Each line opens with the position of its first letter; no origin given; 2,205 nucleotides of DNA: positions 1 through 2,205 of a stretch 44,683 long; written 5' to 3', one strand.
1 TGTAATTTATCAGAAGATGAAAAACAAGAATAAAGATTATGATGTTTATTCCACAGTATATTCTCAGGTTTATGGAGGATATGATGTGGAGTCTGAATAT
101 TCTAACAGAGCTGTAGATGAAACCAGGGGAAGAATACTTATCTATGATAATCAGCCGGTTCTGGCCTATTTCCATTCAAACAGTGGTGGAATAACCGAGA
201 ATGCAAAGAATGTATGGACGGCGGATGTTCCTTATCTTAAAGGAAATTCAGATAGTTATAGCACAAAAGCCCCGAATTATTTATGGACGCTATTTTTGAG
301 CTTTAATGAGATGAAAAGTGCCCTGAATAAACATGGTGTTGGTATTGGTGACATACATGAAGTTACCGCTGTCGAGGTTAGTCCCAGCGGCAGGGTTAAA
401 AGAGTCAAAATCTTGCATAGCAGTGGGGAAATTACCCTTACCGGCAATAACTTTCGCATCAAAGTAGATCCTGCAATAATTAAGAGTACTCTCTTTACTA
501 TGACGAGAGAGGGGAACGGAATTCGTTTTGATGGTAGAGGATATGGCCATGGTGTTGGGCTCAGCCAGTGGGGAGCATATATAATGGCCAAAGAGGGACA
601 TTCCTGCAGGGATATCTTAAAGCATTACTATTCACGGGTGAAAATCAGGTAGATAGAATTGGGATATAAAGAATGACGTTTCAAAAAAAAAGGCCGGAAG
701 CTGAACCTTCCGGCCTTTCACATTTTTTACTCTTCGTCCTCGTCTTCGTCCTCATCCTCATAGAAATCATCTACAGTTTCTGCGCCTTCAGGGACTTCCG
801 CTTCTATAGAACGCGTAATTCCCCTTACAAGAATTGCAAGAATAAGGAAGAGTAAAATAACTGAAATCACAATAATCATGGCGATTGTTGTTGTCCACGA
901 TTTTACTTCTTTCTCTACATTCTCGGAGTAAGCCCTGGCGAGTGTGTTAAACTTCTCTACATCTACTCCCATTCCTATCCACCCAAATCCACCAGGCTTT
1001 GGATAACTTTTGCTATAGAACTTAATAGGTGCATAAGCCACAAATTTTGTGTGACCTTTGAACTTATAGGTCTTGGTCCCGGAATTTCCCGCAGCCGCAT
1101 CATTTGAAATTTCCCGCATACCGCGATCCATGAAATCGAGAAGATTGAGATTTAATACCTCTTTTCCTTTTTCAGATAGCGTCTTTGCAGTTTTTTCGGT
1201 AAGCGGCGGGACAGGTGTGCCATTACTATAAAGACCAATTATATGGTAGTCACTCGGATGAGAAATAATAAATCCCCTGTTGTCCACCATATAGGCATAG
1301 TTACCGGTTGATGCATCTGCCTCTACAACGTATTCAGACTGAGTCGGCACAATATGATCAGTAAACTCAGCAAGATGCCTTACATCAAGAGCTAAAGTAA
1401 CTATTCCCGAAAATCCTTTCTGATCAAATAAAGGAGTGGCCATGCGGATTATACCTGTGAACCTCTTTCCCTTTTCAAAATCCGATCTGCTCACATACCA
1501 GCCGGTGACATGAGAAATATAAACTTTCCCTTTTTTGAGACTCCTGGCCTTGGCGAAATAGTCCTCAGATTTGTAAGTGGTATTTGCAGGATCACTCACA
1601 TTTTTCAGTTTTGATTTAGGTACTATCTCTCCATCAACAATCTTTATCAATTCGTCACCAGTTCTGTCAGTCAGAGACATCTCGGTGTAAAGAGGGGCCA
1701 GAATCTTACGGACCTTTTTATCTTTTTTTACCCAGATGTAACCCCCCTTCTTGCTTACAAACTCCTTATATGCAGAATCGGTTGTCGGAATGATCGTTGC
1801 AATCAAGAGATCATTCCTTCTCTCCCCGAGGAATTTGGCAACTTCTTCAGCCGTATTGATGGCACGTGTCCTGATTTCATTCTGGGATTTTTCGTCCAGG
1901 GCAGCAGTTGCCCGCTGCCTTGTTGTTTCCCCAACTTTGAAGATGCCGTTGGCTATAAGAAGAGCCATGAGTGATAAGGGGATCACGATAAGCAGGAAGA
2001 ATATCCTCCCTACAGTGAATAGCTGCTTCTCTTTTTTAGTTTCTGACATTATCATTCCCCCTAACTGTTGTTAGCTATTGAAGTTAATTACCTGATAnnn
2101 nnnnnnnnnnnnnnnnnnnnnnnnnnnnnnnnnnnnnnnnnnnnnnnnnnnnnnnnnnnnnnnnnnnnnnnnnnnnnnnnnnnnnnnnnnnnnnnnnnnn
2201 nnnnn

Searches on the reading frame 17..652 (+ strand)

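Call 3: search_protein_families(library=pfam, proteins=[window:17-652:+])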
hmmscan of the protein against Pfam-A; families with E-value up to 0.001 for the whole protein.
window:17-652:+ (211 aa): 1 family
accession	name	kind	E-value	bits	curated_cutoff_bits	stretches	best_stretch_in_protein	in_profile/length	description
PF08486.15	SpoIID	-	2.1e-05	25.5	23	1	4-43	52-97/97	Stage II sporulation protein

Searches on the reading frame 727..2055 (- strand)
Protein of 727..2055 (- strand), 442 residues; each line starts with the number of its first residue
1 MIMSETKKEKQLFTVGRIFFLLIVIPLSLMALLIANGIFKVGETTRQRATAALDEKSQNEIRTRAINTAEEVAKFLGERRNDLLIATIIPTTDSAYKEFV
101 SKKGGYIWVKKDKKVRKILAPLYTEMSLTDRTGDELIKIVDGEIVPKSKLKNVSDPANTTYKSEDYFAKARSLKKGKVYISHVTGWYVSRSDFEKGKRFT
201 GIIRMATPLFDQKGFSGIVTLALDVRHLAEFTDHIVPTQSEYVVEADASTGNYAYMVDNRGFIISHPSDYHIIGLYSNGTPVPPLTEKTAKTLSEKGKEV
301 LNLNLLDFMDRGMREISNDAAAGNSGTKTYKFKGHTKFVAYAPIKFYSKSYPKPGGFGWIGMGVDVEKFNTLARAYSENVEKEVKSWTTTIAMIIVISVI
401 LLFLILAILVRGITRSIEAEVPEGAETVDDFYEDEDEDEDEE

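Call 3: search_protein_families(library=pfam, proteins=[window:727-2055:-])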
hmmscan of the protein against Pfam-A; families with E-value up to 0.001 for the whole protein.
window:727-2055:- (442 aa): 1 family
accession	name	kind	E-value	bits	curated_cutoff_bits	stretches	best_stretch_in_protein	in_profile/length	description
PF02743.24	dCache_1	-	5.8e-13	49.4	45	1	53-346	3-232/240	Cache domain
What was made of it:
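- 727..2055 (-): Co-transcribed membrane protein (442 aa) with a periplasmic dCache_1 domain, no output domain and an acidic C-terminal tail. PF02743 (call 3).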

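Call 6: find_homologous_proteins(query=window:727-2055:-)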
Query window:727-2055:- (442 aa): 805 proteins with E <= 0.001 among 8000 candidates; the best 120 are listed.
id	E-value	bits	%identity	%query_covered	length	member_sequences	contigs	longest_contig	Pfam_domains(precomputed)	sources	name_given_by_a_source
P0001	4.0e-280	947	97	99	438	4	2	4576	PF02743.25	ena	-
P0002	1.0e-249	846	87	99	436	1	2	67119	PF02743.25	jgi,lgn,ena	-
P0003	2.3e-245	832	85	96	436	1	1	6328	PF02743.25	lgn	-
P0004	1.3e-243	826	84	97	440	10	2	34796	PF02743.25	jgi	jgi:hypothetical protein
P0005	2.9e-239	812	83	96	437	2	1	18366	PF02743.25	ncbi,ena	-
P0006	6.4e-237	804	82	96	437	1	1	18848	PF02743.25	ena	-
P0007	3.2e-207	706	70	96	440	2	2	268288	PF02743.25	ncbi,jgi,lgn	-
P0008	5.6e-202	689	68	99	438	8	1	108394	PF02743.25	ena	-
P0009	4.4e-201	686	69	99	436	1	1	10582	PF02743.25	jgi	jgi:hypothetical protein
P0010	4.5e-201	686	69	96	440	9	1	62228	PF02743.25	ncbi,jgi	-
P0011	4.1e-200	683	68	96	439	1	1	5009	PF02743.25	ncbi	-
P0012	6.5e-200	682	69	96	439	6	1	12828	PF02743.25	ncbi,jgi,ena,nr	ncbi:MAG TPA: cache domain-containing protein [Syntrophales bacterium]|nr:cache domain-containing pr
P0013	3.3e-199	680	69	99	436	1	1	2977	PF02743.25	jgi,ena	-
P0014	3.3e-199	680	68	96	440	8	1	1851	PF02743.25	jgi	-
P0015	3.4e-199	680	69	96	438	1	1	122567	PF02743.25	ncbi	-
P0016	3.6e-199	680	68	96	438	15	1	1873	PF02743.25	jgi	-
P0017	4.5e-199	680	67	99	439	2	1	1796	PF02743.25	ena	-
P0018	6.2e-199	679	68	99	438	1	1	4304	PF02743.25,PF21623.4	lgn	-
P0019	8.5e-199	679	68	99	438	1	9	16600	PF02743.25,PF21623.4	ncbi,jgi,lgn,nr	ncbi:MAG: cache domain-containing protein [Syntrophobacterales bacterium]|jgi:hypothetical protein|n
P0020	2.3e-198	677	68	96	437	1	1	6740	PF02743.25,PF21623.4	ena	-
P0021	3.7e-198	677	67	99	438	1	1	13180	PF02743.25,PF21623.4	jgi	jgi:hypothetical protein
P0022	3.8e-198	677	67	99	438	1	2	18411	PF02743.25,PF21623.4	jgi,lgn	-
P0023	4.4e-198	676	68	99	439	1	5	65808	PF02743.25,PF21623.4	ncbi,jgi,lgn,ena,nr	ncbi:MAG: cache domain-containing protein [Syntrophobacterales bacterium]|nr:cache domain-containing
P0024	6.1e-198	676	67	99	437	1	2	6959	PF02743.25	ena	-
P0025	6.7e-198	676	67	99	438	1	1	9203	PF02743.25,PF21623.4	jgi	-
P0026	1.3e-197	675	66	99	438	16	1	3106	PF02743.25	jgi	jgi:hypothetical protein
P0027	2.7e-197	674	66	99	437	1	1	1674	PF02743.25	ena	-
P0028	3.2e-197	674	67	99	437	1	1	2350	PF02743.25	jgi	jgi:hypothetical protein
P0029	3.4e-197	673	67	99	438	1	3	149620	PF02743.25,PF21623.4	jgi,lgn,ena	-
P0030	4.4e-197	673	67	97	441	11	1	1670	PF02743.25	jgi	jgi:hypothetical protein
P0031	5.4e-197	673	67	97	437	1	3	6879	PF02743.25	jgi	jgi:hypothetical protein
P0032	7.4e-197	672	67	99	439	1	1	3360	PF02743.25,PF21623.4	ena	-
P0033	8.3e-197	672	66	99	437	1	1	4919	PF02743.25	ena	-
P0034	1.1e-196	672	68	99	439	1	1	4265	PF02743.25,PF21623.4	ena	-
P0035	1.6e-196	671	67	99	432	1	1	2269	PF02743.25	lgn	-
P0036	3.1e-196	670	67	99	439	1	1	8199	PF02743.25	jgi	jgi:hypothetical protein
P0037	3.9e-196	670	69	95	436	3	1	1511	PF02743.25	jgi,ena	-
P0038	6.7e-196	669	68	96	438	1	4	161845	PF02743.25,PF21623.4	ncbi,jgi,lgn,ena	-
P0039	7.5e-196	669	66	99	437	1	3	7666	PF02743.25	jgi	jgi:hypothetical protein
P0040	2.1e-195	668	67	99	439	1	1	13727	PF02743.25,PF21623.4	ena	-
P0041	2.9e-195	667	67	100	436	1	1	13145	PF02743.25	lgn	-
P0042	3.0e-195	667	67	97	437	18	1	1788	PF02743.25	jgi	-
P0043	3.3e-195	667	67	99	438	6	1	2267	PF02743.25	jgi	jgi:hypothetical protein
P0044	4.0e-195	667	66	99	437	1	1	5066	PF02743.25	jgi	jgi:hypothetical protein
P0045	4.2e-195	667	65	99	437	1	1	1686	PF02743.25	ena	-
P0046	4.9e-195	666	67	99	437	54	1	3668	PF02743.25,PF21623.4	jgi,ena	jgi:hypothetical protein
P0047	6.9e-195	666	66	99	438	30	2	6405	PF02743.25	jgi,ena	-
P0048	1.1e-194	665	66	97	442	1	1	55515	PF02743.25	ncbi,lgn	ncbi:MAG: hypothetical protein ACE14T_04185 [Syntrophales bacterium]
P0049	1.9e-194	664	67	96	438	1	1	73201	PF02743.25,PF21623.4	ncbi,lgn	-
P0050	1.9e-194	664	67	99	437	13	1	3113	PF02743.25,PF21623.4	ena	-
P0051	2.8e-194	664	66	99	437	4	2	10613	PF02743.25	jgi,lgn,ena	-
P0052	3.4e-194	664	67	99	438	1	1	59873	PF02743.25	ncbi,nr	ncbi:MAG: cache domain-containing protein [Deltaproteobacteria bacterium]|nr:cache domain-containing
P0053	3.7e-194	663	65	100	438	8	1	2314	PF02743.25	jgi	jgi:hypothetical protein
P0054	4.2e-194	663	65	97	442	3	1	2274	PF02743.25,PF21623.4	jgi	-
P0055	4.7e-194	663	66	99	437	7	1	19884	PF02743.25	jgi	jgi:hypothetical protein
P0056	5.6e-194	663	66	98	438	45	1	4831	PF02743.25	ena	-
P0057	1.1e-193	662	67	96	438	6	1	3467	PF02743.25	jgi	jgi:hypothetical protein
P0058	1.4e-193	662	66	99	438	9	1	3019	PF02743.25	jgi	jgi:hypothetical protein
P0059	1.9e-193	661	68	96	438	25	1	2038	PF02743.25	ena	-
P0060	2.7e-193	661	67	99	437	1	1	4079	PF02743.25,PF21623.4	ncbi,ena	-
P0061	3.3e-193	660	67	99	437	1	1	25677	PF02743.25,PF21623.4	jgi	jgi:hypothetical protein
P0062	3.7e-193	660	67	99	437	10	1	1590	PF02743.25,PF21623.4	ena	-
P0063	3.8e-193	660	66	99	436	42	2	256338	PF02743.25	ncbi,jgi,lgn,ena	ncbi:MAG: cache domain-containing protein [Syntrophales bacterium]|jgi:hypothetical protein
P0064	4.3e-193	660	66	99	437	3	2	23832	PF02743.25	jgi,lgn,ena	-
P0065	5.2e-193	660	68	96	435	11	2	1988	PF02743.25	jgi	jgi:hypothetical protein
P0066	6.5e-193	659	65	99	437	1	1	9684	PF02743.25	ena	-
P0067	7.0e-193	659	65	97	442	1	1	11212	PF02743.25,PF21623.4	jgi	jgi:hypothetical protein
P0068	8.0e-193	659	65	98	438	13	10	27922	PF02743.25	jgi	jgi:hypothetical protein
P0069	8.7e-193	659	65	98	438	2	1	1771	PF02743.25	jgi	-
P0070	1.0e-192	659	65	99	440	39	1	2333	PF02743.25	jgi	jgi:hypothetical protein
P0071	1.4e-192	658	65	98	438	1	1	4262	PF02743.25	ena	-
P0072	1.6e-192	658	67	96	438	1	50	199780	PF02743.25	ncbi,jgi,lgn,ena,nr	ncbi:MAG TPA: hypothetical protein P5551_06680 [Syntrophales bacterium]|jgi:hypothetical protein|nr:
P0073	1.7e-192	658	65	99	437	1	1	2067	PF02743.25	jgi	jgi:hypothetical protein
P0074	1.7e-192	658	67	96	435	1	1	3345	PF02743.25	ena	-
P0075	1.8e-192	658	65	99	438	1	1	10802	PF02743.25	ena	-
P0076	1.8e-192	658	64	99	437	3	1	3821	PF02743.25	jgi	jgi:hypothetical protein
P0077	1.9e-192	658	67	99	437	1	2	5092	PF02743.25,PF21623.4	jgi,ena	jgi:hypothetical protein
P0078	2.1e-192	658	66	97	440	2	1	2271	PF02743.25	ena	-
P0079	2.2e-192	658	65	99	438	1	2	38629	PF02743.25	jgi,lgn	jgi:hypothetical protein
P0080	2.3e-192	658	66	99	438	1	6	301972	PF02743.25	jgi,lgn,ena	jgi:hypothetical protein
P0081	2.3e-192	658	66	99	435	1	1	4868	PF02743.25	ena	-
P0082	2.5e-192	657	67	99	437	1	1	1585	PF02743.25,PF21623.4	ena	-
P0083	2.7e-192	657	65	97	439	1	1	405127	PF02743.25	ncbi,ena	-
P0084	3.3e-192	657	65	99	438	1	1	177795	PF02743.25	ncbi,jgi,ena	jgi:hypothetical protein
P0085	3.6e-192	657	67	99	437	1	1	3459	PF02743.25,PF21623.4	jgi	jgi:hypothetical protein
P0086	4.0e-192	657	67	99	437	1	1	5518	PF02743.25,PF21623.4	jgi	-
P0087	4.6e-192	657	66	97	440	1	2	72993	PF02743.25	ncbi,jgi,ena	-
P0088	5.3e-192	656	67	95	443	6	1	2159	PF02743.25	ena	-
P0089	5.5e-192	656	65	99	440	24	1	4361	PF02743.25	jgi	jgi:hypothetical protein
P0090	1.0e-191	655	66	99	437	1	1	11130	PF02743.25,PF21623.4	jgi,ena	-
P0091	1.3e-191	655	66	97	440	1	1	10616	PF02743.25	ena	-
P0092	1.5e-191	655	65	97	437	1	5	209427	PF02743.25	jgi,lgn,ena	-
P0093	3.0e-191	654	65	99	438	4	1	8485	PF02743.25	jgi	jgi:hypothetical protein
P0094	3.1e-191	654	65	99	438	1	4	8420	PF02743.25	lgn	-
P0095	4.2e-191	653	65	97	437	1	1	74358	PF02743.25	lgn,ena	-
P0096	4.8e-191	653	65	99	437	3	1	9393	PF02743.25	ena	-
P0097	5.1e-191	653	65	100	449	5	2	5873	PF02743.25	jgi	jgi:hypothetical protein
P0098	6.4e-191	653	64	97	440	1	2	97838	PF02743.25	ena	-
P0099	6.6e-191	653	65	99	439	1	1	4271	PF02743.25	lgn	-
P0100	7.1e-191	653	67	99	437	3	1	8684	PF02743.25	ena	-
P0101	7.7e-191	653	65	97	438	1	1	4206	PF02743.25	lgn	-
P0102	9.2e-191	652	66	97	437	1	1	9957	PF02743.25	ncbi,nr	ncbi:MAG: cache domain-containing protein [Deltaproteobacteria bacterium]|nr:cache domain-containing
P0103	9.4e-191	652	65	98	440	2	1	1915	PF02743.25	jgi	jgi:hypothetical protein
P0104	9.6e-191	652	65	99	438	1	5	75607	PF02743.25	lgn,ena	-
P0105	9.9e-191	652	65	97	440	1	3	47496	PF02743.25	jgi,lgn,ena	-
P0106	1.0e-190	652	65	99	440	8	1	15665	PF02743.25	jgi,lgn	jgi:hypothetical protein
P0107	1.1e-190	652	65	99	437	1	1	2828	PF02743.25,PF21623.4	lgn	-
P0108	1.2e-190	652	66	98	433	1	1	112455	PF02743.25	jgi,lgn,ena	-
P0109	1.3e-190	652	65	99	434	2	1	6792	PF02743.25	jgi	jgi:hypothetical protein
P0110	1.5e-190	652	65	99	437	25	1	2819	PF02743.25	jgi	-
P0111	2.1e-190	651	65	98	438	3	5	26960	PF02743.25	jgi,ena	-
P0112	2.2e-190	651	65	98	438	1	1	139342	PF02743.25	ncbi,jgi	jgi:hypothetical protein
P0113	3.4e-190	650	66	97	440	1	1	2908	PF02743.25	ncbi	-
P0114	3.9e-190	650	68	96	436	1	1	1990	PF02743.25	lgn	-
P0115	4.4e-190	650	66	96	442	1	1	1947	PF02743.25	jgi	jgi:hypothetical protein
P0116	5.3e-190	650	65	99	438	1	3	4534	PF02743.25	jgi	jgi:hypothetical protein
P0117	6.8e-190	649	65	99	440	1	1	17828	PF02743.25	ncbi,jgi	-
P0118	7.3e-190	649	66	98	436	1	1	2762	PF02743.25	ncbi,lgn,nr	ncbi:MAG: cache domain-containing protein [Deltaproteobacteria bacterium]|nr:cache domain-containing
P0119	8.0e-190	649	64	98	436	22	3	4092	PF02743.25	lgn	-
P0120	8.9e-190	649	64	99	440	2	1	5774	PF02743.25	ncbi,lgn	-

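Call 9: find_related_loci(query=A1, collection=genome_contigs, flank=8000)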
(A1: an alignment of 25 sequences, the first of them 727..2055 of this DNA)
Query A1 (442 aa) in genome_contigs; peptide patterns used: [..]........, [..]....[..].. (x = any residue, [..] = any of these).
456 stretches matched a pattern; 262 encode a relative of the query (tblastn E <= 1e-3); the best 80 are kept; 80 distinct loci.
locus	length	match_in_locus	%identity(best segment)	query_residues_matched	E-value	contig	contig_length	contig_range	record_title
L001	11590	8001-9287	86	1-429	0e+0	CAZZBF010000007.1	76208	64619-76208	MAG TPA_asm: uncultured Syntrophales bacterium isolate binchicken_co405_343 genome assembly, contig: NODE_422_length_762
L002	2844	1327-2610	83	1-428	0e+0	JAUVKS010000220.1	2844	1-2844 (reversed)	MAG: Pseudomonadota bacterium isolate CSMAG_486 CSMAG_486_k141_2624812_length_2844_cov_8.9349, whole genome shotgun sequ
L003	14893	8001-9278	83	1-426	0e+0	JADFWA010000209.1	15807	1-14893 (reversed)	MAG: Proteobacteria bacterium isolate C2.bin.20 k83_2002795, whole genome shotgun sequence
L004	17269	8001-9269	69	3-425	0e+0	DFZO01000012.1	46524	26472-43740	MAG TPA_asm: Syntrophaceae bacterium UBA4054 UBA4054_contig_530, whole genome shotgun sequence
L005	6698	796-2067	68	3-426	0e+0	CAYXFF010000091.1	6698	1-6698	MAG TPA_asm: uncultured Syntrophaceae bacterium isolate SRP178699_co1_457 genome assembly, contig: NODE_16480_length_669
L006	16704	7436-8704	67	3-425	0e+0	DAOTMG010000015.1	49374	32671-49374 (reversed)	MAG TPA_asm: Syntrophales bacterium isolate AMR_MDS_2927 NODE_854_length_49374_cov_8.232365, whole genome shotgun sequen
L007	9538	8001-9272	69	3-426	0e+0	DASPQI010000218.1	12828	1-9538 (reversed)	MAG TPA_asm: Syntrophales bacterium isolate SMAG_U12195 k141_1946994, whole genome shotgun sequence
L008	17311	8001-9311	67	3-439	0e+0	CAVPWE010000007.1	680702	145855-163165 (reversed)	MAG: uncultured delta proteobacterium isolate MFD00032.bin.1.44 genome assembly, contig: contig_87517, whole genome shot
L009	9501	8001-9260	70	3-422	0e+0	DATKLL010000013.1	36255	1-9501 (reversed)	MAG TPA_asm: Syntrophales bacterium isolate SMAG_U14684 k141_3789425, whole genome shotgun sequence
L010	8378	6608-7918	67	3-439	0e+0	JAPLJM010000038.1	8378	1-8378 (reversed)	MAG: Deltaproteobacteria bacterium isolate LacPavin_0920_SED1_MAG_53_19 LacPavin_0920_SED1_scaffold_624728, whole genome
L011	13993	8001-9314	66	2-437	0e+0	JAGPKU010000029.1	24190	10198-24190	MAG: Syntrophobacterales bacterium isolate Gw_SlDig_bin_8 Gw_SlDig_3306_length_24190_cov_57.569588, whole genome shotgun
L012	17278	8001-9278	65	1-426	0e+0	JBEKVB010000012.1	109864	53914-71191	MAG: Smithellaceae bacterium isolate SPRUCE 595 SPRUCE_595_12, whole genome shotgun sequence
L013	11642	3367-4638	68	3-427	0e+0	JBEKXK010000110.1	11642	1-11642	MAG: Syntrophales bacterium isolate SPRUCE 64 SPRUCE_64_110, whole genome shotgun sequence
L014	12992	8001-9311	64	3-439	0e+0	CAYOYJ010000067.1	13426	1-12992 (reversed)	MAG TPA_asm: uncultured Syntrophales bacterium isolate binchicken_co87_378 genome assembly, contig: NODE_6298_length_134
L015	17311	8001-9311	64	3-439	0e+0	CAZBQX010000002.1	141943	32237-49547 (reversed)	MAG TPA_asm: uncultured Syntrophales bacterium isolate binchicken_co20_406 genome assembly, contig: NODE_304_length_1419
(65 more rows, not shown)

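Call 24: search_protein_families(library=ncbifam, proteins=[window:727-2055:-], max_evalue=0.01)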
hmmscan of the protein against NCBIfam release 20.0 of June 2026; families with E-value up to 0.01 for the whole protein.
window:727-2055:- (442 aa): 0 families

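Call 55: find_encoding_contigs(protein=P0015, flank=10000, max_places=3)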
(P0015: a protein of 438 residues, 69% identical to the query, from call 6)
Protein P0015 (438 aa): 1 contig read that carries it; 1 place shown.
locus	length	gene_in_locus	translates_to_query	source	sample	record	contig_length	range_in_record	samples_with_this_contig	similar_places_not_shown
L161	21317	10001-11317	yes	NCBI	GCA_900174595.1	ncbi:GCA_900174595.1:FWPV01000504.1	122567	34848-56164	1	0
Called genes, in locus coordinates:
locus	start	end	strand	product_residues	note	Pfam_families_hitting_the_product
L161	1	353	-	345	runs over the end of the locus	PF13534:Fer4_17 (faint), PF00037:Fer4 (faint), PF17179:Fer4_22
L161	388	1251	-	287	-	PF13534:Fer4_17 (faint), PF13187:Fer4_9 (faint), PF00037:Fer4 (faint), PF12797:Fer4_2 (faint), PF12800:Fer4_4 (faint), PF13183:Fer4_8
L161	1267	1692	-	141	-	PF02662:FlpD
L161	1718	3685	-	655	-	PF00890:FAD_binding_2, PF01266:DAO (weak), PF07992:Pyr_redox_2 (weak), PF12831:FAD_oxidored, PF13450:NAD_binding_8 (weak), PF00037:Fer4 (weak), PF12838:Fer4_7, PF13237:Fer4_10, +8 more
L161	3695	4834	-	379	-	PF13183:Fer4_8, PF13237:Fer4_10 (weak), PF13187:Fer4_9 (weak), PF02754:CCG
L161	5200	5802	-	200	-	PF01926:MMR_HSR1, PF02421:FeoB_N (weak), PF03193:RsgA_GTPase (faint), PF00350:Dynamin_N (faint)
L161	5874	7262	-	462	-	PF00004:AAA (faint), PF00072:Response_reg, PF00158:Sigma54_activat, PF14532:Sigma54_activ_2, PF07728:AAA_5 (weak), PF25601:AAA_lid_14, PF02954:HTH_8 (weak)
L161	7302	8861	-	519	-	PF00989:PAS, PF08448:PAS_4, PF13188:PAS_8, PF13426:PAS_9 (weak), PF08448:PAS_4 (weak), PF13426:PAS_9 (weak), PF00512:HisKA, PF02518:HATPase_c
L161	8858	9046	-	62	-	-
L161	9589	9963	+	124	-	PF00137:ATP-synt_C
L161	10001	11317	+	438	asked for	PF02743:dCache_1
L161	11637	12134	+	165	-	PF09424:YqeY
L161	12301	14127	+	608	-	PF01807:Zn_ribbon_DnaG, PF08275:DNAG_N, PF01751:Toprim, PF13155:Toprim_2, PF13362:Toprim_3, PF13662:Toprim_4, PF10410:DnaB_bind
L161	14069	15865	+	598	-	PF03979:Sigma70_r1_1, PF00140:Sigma70_r1_2, PF04545:Sigma70_r4 (faint), PF04542:Sigma70_r2, PF04539:Sigma70_r3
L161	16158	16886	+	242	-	PF24481:CT398_CC, PF02591:Zn_ribbon_9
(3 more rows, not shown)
